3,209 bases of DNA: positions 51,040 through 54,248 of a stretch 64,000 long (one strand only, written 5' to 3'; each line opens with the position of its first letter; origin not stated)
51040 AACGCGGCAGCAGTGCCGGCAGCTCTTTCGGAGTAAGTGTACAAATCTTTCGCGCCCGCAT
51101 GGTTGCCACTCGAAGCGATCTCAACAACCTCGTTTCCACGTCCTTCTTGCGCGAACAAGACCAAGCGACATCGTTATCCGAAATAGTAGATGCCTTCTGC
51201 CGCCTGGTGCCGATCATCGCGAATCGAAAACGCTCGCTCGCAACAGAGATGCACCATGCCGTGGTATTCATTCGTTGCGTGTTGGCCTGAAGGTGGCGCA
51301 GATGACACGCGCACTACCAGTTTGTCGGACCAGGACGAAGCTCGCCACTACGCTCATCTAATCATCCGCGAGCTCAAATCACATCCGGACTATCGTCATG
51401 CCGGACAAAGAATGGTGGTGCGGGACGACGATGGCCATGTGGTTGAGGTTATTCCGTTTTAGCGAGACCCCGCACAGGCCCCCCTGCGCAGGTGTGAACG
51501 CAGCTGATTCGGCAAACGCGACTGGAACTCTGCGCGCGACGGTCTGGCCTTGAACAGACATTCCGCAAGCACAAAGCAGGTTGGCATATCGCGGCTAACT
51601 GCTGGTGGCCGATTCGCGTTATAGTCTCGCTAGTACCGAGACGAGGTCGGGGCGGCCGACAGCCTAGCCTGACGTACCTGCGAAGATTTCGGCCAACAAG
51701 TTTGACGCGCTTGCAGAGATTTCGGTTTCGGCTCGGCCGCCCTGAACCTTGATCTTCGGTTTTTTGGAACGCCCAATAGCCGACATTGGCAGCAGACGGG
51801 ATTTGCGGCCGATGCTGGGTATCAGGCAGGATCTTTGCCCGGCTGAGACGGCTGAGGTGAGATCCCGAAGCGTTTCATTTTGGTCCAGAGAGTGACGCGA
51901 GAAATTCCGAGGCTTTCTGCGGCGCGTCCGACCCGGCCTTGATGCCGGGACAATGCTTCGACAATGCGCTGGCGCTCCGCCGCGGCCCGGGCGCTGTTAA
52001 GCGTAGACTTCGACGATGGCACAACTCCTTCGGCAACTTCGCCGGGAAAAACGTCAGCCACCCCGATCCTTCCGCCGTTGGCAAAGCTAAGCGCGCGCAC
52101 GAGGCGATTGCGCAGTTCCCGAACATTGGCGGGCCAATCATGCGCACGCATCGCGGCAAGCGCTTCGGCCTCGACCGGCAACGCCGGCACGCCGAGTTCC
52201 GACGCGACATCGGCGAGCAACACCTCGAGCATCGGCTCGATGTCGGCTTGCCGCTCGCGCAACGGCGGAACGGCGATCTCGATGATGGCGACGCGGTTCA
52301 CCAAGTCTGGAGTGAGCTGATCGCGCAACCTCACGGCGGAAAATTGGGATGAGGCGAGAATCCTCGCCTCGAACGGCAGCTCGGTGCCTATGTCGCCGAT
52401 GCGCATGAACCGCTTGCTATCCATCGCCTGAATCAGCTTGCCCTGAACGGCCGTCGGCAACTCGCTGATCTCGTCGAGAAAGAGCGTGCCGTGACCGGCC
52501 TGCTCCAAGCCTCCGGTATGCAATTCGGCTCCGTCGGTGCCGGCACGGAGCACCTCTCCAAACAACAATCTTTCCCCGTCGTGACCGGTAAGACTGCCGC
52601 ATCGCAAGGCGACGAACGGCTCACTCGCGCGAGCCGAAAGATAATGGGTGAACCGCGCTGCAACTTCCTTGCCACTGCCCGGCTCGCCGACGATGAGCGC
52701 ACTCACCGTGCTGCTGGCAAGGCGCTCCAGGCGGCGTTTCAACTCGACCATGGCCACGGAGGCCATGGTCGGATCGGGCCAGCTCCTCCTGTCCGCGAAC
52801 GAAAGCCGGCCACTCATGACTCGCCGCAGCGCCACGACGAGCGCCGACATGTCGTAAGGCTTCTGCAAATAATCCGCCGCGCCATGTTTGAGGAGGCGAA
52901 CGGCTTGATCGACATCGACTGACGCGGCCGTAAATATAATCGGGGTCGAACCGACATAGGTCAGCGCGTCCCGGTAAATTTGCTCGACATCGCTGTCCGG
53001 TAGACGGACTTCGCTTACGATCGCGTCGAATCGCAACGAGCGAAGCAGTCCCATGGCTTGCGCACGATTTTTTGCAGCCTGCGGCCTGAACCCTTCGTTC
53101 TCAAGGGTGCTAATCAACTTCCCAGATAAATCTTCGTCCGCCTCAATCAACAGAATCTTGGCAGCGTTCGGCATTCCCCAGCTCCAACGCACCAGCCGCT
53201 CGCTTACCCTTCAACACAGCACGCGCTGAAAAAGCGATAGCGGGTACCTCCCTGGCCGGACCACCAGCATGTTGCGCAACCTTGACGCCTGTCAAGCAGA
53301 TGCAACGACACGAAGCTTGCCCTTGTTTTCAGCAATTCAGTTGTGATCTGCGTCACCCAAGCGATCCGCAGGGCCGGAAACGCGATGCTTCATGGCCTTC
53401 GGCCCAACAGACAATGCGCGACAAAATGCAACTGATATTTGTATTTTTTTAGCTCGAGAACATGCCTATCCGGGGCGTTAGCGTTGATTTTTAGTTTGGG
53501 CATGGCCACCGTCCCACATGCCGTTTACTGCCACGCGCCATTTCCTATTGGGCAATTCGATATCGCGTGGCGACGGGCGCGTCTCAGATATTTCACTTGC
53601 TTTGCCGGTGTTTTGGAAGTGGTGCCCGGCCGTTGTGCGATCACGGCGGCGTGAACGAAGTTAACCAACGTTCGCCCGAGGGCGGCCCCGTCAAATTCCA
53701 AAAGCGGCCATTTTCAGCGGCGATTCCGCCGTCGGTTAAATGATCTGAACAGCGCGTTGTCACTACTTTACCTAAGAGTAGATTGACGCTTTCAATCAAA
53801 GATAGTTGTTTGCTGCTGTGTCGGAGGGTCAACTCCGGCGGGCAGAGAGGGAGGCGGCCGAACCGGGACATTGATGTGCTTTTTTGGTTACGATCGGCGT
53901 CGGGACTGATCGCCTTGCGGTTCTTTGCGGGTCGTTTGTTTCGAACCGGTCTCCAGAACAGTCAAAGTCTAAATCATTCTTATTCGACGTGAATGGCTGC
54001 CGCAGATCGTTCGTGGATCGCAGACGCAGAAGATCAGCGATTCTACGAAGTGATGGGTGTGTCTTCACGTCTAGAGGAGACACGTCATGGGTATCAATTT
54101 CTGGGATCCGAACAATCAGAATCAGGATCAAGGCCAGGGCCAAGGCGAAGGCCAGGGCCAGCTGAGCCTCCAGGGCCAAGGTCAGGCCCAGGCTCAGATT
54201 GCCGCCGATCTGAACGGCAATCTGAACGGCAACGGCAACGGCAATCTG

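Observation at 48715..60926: T1SS-centred accessory locus with non-RTX N/Q/G-rich cargo, orphan LapG-like protease and phospho-independent regulators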

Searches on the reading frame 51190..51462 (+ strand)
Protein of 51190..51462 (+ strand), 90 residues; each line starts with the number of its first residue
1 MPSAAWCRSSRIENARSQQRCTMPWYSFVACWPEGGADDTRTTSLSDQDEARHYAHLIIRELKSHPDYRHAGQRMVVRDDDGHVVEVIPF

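Call 4: search_protein_families(library=pfam, proteins=[window:51190-51462:+], max_evalue=0.01)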
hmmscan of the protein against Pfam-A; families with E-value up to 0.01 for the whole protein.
window:51190-51462:+ (90 aa): 1 family
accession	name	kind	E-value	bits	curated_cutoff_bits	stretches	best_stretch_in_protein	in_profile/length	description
PF21834.1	DUF6894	-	2.6e-06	27.9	24.1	1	37-90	12-68/69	Domain of unknown function (DUF6894)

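Call 5: search_protein_families(library=ncbifam, proteins=[window:51190-51462:+], max_evalue=0.01)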
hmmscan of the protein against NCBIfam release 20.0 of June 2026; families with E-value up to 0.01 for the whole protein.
window:51190-51462:+ (90 aa): 0 families

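Call 81: search_protein_families(library=padloc, proteins=[window:51190-51462:+], max_evalue=0.1)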
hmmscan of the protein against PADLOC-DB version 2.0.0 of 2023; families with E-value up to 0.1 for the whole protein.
window:51190-51462:+ (90 aa): 0 families

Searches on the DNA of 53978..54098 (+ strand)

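Call 92: build_rna_model(alignment_id=A7)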
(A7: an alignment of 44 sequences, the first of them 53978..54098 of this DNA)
Model R1 built from alignment A7 (44 sequences, 145 columns); structure: RNAalifold consensus.
model positions 118; base pairs 15; branch points 1; effective number of sequences 5.58; information 0.59 bits per position. Calibrated on 0.2 Mb of random sequence (short: E-values are rough).
structure used (alignment columns):
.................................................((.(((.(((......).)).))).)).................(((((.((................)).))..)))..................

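Call 93: search_with_rna_model(model_id=R1, sources=[window, L001, L002, L004, L007, L008, L009, L010, L012, L013, L014, L015, L016, L017, L018, L019, L020, L021, L022, L023, L024, L025, L026, L027, L028, L029, L030, L031, L032, L033, L034, L035, L036, L037, L038, L039, L040, L041, L042, L043, L044, L045, L046, L047, L049, L050, L051, L052, L053, L054, L055, L056, L057, L058, L059, L060, L061, L062, L063, L064, L065, L066, L067, L068, L069, L070, L071, L072, L073, L074, L075], max_evalue=0.01, make_alignment=true)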
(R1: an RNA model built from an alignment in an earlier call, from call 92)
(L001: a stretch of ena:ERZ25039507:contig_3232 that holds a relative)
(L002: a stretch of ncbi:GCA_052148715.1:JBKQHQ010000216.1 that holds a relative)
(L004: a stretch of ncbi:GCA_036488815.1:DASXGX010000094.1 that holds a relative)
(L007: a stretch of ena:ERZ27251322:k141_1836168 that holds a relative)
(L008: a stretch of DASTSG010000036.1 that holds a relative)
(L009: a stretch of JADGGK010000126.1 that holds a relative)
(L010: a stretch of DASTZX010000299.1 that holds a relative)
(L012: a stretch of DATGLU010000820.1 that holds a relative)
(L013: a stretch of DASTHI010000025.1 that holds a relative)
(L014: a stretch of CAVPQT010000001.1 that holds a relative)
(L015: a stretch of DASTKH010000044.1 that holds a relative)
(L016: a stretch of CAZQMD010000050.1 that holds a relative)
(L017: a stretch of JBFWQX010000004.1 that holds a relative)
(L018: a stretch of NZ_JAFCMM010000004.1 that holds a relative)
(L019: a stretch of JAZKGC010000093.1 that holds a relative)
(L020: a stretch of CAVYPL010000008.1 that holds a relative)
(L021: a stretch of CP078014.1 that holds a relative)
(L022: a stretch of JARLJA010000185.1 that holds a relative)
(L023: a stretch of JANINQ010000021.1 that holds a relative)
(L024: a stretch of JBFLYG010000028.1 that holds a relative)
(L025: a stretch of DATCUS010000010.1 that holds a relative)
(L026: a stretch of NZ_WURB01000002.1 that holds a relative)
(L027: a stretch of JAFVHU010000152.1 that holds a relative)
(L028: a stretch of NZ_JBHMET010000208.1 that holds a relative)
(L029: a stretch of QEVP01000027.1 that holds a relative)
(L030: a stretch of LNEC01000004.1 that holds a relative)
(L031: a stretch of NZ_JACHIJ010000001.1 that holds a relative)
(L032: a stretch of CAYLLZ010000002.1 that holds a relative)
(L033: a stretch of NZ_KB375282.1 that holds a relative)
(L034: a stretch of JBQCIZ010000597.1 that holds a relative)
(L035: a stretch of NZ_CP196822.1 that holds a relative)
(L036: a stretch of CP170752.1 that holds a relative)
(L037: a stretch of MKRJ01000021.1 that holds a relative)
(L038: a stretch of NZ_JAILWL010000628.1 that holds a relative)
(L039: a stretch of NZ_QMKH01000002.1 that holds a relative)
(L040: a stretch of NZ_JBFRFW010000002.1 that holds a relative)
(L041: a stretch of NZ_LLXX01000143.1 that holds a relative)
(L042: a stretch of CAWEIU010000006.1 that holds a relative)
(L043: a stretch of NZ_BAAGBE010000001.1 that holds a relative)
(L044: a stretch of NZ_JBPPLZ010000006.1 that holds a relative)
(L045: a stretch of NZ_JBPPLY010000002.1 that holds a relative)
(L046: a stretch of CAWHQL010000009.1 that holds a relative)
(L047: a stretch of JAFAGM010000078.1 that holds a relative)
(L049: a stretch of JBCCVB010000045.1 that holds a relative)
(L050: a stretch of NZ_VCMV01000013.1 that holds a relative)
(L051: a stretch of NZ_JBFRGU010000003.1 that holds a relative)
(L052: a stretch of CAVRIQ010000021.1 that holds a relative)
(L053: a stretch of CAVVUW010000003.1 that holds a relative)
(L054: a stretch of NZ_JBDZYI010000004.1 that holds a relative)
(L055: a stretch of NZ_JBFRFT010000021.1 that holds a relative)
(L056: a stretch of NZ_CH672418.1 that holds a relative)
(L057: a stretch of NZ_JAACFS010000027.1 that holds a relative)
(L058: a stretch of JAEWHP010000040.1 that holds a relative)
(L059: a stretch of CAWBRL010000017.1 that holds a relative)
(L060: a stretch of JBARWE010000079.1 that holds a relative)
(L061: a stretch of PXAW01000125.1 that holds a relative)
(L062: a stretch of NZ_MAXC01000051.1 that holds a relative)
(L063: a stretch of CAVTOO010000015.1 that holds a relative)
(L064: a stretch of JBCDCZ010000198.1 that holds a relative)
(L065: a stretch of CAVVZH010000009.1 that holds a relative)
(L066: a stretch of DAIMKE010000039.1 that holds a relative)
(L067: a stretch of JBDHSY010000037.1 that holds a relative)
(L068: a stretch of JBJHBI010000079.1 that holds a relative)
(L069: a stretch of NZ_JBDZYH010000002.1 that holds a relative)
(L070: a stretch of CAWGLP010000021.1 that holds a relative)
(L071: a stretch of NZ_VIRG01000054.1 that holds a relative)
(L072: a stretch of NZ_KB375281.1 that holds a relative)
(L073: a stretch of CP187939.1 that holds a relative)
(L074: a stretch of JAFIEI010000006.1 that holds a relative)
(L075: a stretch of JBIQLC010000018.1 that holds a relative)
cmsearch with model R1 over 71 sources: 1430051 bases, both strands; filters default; matches with E-value up to 0.01: 60.
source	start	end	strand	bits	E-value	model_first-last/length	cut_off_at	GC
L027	8953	9069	+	107.7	2.4e-24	1-118/118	no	0.54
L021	9058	9174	+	105.8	7.1e-24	1-118/118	no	0.56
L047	8919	9034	+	105.6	8e-24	1-118/118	no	0.59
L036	8977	9091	+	105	1.2e-23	1-118/118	no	0.57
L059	8943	9057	+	104.7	1.3e-23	1-118/118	no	0.57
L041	8958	9073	+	103.2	3.2e-23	1-118/118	no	0.58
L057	8962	9077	+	102.8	4e-23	1-118/118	no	0.55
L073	8935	9050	+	102.7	4.4e-23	1-118/118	no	0.6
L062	8919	9034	+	102.6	4.6e-23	1-118/118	no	0.59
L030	8973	9088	+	102.4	5.1e-23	1-118/118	no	0.58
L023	8942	9057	+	102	6.4e-23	1-118/118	no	0.55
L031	8955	9071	+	100.9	1.3e-22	1-118/118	no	0.55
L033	8950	9064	+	100.7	1.4e-22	1-118/118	no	0.57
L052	8945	9058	+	100.5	1.6e-22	1-118/118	no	0.65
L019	8960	9075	+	100.5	1.6e-22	1-118/118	no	0.59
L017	8955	9070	+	97.6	8.6e-22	1-118/118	no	0.54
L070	8914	9028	+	95.9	2.3e-21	1-118/118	no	0.58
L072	8943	9058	+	94.2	6e-21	1-118/118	no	0.55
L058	8912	9027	+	94.2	6e-21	1-118/118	no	0.54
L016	7128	7242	+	92.1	2.1e-20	1-118/118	no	0.55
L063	8043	8160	+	91.6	2.7e-20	1-118/118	no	0.53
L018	8900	9014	+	91.3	3.3e-20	1-118/118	no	0.63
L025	3719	3830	+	88.4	1.8e-19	1-118/118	no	0.57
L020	8962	9078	+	87.9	2.4e-19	1-118/118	no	0.56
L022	8867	8985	+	87.7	2.7e-19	1-118/118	no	0.6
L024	8614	8728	+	87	4e-19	1-118/118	no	0.61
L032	8936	9055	+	84.7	1.5e-18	1-118/118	no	0.57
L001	9011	9130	+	84.3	2e-18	1-118/118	no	0.51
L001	7737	7856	+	84.2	2.1e-18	1-118/118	no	0.51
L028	8971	9085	+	83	4.1e-18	1-118/118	no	0.56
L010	2243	2364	+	82.3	6.4e-18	1-118/118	no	0.52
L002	9016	9138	+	81.5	9.9e-18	1-118/118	no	0.52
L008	9025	9146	+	80.8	1.5e-17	1-118/118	no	0.53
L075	8976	9082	+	80.4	1.9e-17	1-118/118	no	0.58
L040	8584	8699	+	80.1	2.3e-17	1-118/118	no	0.63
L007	8897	9017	+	79.5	3.1e-17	1-118/118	no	0.5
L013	8994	9110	+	79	4.4e-17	1-118/118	no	0.55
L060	8954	9065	+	71.4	3.5e-15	1-118/118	no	0.62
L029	8951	9062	+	71.3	3.9e-15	1-118/118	no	0.63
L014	8968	9090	+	71.1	4.3e-15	1-118/118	no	0.51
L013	8084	8205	+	69.1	1.4e-14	1-118/118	no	0.57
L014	8037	8158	+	68.3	2.2e-14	1-118/118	no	0.5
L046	8587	8709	+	67.1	4.5e-14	1-118/118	no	0.49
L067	3175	3283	+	66.9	4.8e-14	1-118/118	no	0.63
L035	8890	9004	+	65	1.5e-13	1-118/118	no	0.61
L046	7652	7774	+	64.9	1.6e-13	1-118/118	no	0.52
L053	7637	7759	+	63.1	4.6e-13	1-118/118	no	0.52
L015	8887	9004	+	62.2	7.6e-13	1-118/118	no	0.59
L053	8574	8697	+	61.4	1.2e-12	1-118/118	no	0.48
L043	8889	8999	+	52.5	2.2e-10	1-118/118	no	0.6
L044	8863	8975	+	50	9.4e-10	1-118/118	no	0.53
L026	8881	8992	+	49.9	9.8e-10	1-118/118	no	0.53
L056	8837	8951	+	49.4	1.4e-09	1-118/118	no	0.54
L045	8872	8984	+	45.6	1.2e-08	1-118/118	no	0.52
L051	8366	8474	+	34.9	6.1e-06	1-118/118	no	0.55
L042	8801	8926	+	29.6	0.00014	1-118/118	no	0.56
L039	8406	8521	+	29.3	0.00016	1-118/118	no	0.53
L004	8800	8919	+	24.8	0.0023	1-118/118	no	0.6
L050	8845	8919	+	23.6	0.0045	1-118/118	no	0.52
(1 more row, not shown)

Alignment A8: 60 matches aligned to the model, 162 columns, each read 5' to 3' on its own strand. Consensus structure (alignment columns), stored with it:
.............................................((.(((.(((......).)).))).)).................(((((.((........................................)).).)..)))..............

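Call 98: search_with_rna_model(model_id=R1, sources=[L078, L080, L082, L085, L088, L089, L092, L095, L096, L101, L103, L105, L107, L110, L112, L118, L119, L122, L123, L125, L127, L132, L134, L136, L137, L139, L141, L142, L143, L144, L151, L153, L156, L158, L163, L165, L166, L167, L168, L169, L170, L171, L175, L176, L180, L182, L184, L186, L188, L191, L193], max_evalue=1)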
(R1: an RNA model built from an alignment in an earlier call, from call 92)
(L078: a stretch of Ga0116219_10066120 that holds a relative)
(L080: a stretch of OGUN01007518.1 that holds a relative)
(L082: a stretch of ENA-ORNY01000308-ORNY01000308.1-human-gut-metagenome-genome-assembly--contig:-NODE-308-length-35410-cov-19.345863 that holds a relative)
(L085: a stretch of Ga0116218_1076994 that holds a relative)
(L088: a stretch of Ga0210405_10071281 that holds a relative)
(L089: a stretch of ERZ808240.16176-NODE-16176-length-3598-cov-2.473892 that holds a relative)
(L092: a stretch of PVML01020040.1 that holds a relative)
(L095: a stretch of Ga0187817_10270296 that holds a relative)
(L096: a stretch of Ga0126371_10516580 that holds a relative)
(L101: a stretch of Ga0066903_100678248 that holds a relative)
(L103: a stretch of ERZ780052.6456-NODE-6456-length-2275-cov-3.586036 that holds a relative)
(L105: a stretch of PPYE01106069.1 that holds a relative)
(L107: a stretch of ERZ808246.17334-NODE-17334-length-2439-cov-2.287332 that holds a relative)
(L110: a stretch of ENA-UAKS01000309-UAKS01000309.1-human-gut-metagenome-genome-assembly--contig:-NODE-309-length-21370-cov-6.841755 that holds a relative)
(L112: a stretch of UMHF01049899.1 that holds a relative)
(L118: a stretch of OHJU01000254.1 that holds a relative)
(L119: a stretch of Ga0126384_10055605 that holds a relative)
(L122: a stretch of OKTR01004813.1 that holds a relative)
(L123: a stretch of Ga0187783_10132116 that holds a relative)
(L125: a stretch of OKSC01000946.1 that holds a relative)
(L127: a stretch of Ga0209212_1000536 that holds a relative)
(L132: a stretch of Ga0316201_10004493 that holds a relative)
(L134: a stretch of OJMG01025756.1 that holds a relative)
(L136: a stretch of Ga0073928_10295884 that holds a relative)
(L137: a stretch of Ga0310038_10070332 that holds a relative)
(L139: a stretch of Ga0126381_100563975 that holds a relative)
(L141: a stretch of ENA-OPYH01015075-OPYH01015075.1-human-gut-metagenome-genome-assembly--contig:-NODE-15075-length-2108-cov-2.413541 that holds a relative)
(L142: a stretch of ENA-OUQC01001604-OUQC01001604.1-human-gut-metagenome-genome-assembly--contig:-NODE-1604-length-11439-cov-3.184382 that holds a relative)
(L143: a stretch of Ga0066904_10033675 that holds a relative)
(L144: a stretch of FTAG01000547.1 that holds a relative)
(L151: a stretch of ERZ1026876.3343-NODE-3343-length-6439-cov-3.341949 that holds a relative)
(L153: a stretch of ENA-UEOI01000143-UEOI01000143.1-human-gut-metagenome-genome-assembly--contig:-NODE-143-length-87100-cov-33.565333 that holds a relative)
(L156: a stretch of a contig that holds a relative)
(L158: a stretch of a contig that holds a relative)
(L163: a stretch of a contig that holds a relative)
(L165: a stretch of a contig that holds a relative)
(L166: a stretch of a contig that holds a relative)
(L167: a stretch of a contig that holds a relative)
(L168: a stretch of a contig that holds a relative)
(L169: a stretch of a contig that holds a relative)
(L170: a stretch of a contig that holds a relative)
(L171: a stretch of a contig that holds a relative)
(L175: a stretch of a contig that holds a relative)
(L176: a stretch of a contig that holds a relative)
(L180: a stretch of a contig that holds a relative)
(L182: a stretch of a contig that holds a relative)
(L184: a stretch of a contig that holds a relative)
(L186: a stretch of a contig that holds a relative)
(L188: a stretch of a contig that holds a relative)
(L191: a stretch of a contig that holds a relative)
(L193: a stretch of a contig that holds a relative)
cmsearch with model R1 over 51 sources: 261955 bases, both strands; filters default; matches with E-value up to 1: 52.
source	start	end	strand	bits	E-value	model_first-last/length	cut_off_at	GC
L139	679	791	-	50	1.7e-10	1-118/118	no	0.48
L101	893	1005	+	49.5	2.3e-10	1-118/118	no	0.5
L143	374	492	+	48.8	3.5e-10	1-118/118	no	0.5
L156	3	112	+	46.5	1.3e-09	9-118/118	no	0.57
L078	824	940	-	45.9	1.9e-09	1-118/118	no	0.47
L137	221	334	+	44.7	3.8e-09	1-118/118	no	0.46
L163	2216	2329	-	44.7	3.8e-09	1-118/118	no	0.46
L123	232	345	+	44.6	3.9e-09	1-118/118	no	0.49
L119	1503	1616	-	43.7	6.6e-09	1-118/118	no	0.52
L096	390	505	+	43.2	8.8e-09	1-118/118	no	0.5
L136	1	84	+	41.8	2.1e-08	35-118/118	5'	0.51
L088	4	95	+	41.6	2.2e-08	23-118/118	no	0.52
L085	1391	1504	-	38.1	1.8e-07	1-118/118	no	0.5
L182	954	1067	+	37.4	2.7e-07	1-118/118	no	0.51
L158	859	977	-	34.3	1.6e-06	1-118/118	no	0.53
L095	418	537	-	32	6.2e-06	1-118/118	no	0.55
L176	1225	1325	-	30.8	1.2e-05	1-118/118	no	0.67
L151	5117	5220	+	29.7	2.4e-05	1-118/118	no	0.51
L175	2436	2458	-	27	0.00012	40-62/118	no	0.61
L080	1187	1208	+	26.8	0.00013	41-62/118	no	0.59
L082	1771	1792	-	26.8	0.00013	41-62/118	no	0.59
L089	1693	1714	+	26.8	0.00013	41-62/118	no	0.59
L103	972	993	-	26.8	0.00013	41-62/118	no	0.59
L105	1749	1770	+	26.8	0.00013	41-62/118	no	0.59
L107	1745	1766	-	26.8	0.00013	41-62/118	no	0.59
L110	9386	9407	-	26.8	0.00013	41-62/118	no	0.59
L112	2561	2582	+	26.8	0.00013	41-62/118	no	0.59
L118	5324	5345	+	26.8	0.00013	41-62/118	no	0.59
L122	624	645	-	26.8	0.00013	41-62/118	no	0.59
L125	5752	5773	+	26.8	0.00013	41-62/118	no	0.59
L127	9731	9752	+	26.8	0.00013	41-62/118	no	0.59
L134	1013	1034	+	26.8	0.00013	41-62/118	no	0.59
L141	928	949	-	26.8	0.00013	41-62/118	no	0.59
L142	9543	9564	+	26.8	0.00013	41-62/118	no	0.59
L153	2450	2471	-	26.8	0.00013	41-62/118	no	0.59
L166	4867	4888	-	26.8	0.00013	41-62/118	no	0.59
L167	2811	2832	-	26.8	0.00013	41-62/118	no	0.59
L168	3471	3492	-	26.8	0.00013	41-62/118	no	0.59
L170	4017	4038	+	26.8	0.00013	41-62/118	no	0.59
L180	2609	2630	+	26.8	0.00013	41-62/118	no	0.59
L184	2424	2445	-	26.8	0.00013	41-62/118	no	0.59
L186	3074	3095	-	26.8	0.00013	41-62/118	no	0.59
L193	4468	4489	-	26.8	0.00013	41-62/118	no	0.59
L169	7649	7669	-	26.7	0.00013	41-61/118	no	0.57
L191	887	907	+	26.7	0.00013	41-61/118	no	0.57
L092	4513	4533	+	25.9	0.00022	41-61/118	no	0.62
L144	4453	4473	+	25.9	0.00022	41-61/118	no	0.62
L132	4881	4899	-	22.2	0.0019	42-60/118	no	0.58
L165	2718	2736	-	22.2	0.0019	42-60/118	no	0.58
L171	2244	2262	-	22.2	0.0019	42-60/118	no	0.58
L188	1409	1427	+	22.2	0.0019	42-60/118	no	0.58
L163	653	754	+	12.3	0.6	1-118/118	no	0.65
